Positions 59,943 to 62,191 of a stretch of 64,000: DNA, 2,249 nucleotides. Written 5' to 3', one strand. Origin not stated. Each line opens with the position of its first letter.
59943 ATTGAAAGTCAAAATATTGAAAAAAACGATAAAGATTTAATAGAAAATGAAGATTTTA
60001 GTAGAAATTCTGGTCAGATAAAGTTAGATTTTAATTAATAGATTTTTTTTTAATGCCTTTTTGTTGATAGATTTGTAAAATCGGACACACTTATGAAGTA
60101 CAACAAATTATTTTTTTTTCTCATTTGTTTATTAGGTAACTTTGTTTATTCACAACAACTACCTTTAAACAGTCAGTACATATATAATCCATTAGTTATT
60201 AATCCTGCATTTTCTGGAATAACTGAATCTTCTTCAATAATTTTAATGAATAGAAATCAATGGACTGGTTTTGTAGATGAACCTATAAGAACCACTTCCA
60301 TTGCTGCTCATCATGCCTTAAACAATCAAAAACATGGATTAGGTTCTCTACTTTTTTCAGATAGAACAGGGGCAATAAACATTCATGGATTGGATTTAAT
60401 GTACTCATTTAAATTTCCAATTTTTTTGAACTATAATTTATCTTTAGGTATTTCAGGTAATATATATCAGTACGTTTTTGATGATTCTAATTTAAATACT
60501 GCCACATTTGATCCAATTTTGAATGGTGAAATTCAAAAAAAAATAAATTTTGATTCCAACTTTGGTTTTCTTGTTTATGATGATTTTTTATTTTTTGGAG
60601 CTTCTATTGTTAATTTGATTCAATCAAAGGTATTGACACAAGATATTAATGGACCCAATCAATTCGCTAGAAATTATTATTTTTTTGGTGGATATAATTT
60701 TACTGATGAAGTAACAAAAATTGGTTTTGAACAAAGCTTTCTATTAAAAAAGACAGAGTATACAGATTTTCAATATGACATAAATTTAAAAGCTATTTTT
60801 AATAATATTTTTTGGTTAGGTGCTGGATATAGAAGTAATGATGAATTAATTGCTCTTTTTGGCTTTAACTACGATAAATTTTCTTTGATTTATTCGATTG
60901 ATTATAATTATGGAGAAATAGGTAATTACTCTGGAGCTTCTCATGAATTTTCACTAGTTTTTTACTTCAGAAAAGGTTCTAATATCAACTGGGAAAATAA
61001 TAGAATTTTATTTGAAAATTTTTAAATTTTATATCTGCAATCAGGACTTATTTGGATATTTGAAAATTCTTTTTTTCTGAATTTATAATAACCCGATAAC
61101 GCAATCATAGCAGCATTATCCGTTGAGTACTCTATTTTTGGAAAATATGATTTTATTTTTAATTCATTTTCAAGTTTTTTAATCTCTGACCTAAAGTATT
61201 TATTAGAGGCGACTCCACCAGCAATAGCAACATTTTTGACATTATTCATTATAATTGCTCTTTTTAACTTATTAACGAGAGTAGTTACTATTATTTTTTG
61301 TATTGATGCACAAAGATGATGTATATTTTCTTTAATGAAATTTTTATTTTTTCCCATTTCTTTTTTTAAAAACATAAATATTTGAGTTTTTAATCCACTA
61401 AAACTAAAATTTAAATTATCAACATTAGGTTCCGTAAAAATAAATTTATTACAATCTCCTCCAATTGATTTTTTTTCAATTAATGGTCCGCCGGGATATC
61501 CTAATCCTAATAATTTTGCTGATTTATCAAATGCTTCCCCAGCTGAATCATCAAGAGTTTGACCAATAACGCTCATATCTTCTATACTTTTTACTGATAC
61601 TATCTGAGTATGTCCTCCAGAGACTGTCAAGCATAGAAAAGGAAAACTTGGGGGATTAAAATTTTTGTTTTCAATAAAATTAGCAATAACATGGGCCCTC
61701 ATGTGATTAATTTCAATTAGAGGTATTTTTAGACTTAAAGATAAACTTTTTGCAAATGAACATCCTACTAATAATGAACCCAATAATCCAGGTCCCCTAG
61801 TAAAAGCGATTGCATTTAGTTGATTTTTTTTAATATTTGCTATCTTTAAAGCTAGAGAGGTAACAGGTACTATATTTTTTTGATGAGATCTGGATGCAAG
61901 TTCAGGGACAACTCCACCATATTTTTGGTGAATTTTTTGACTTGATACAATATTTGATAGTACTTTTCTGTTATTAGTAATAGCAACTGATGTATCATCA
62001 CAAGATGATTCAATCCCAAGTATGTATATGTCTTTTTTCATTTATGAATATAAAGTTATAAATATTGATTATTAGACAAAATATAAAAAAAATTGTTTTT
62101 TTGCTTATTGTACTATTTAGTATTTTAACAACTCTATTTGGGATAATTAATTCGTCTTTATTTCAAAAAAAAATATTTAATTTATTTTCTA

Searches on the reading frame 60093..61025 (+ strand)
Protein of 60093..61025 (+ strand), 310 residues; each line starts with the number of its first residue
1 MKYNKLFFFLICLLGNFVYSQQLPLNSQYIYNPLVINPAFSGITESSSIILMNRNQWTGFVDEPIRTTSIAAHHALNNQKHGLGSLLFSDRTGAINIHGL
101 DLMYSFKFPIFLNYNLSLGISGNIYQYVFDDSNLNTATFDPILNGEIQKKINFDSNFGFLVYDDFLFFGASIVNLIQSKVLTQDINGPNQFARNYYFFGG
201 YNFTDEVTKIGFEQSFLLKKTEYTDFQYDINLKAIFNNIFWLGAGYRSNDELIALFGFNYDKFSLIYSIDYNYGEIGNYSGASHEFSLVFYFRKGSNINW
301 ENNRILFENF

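Call 100: search_protein_families(library=pfam, proteins=[window:60093-61025:+], max_evalue=0.001)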
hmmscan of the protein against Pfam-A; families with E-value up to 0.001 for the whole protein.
window:60093-61025:+ (310 aa): 1 family
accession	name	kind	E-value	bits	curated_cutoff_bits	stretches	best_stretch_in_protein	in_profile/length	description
PF11751.14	PorP_SprF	-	7.7e-66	222.9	22.3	1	20-290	3-273/273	Type IX secretion system membrane protein PorP/SprF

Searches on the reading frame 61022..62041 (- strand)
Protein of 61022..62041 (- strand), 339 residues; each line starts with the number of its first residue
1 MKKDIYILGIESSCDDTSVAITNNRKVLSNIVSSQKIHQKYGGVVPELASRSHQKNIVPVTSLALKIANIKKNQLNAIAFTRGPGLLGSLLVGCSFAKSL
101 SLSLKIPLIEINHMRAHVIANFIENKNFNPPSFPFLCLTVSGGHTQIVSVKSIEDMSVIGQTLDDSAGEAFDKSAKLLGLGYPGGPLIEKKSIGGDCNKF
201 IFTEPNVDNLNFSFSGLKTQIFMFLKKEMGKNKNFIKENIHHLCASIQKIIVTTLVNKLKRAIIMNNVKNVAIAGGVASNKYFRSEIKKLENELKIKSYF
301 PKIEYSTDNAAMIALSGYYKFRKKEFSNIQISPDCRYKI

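Call 100: search_protein_families(library=pfam, proteins=[window:61022-62041:-], max_evalue=0.001)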
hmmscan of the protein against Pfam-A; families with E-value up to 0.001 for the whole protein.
window:61022-62041:- (339 aa): 2 families
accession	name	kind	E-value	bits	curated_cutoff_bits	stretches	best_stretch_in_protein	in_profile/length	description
PF00814.31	TsaD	-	2e-88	296.9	24.8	1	26-314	1-263/264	tRNA N6-adenosine threonylcarbamoyltransferase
PF22521.2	HypF_C_2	-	0.00016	22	27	1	237-302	163-228/241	Carbamoyltransferase, Kae1-like Domain, second subdomain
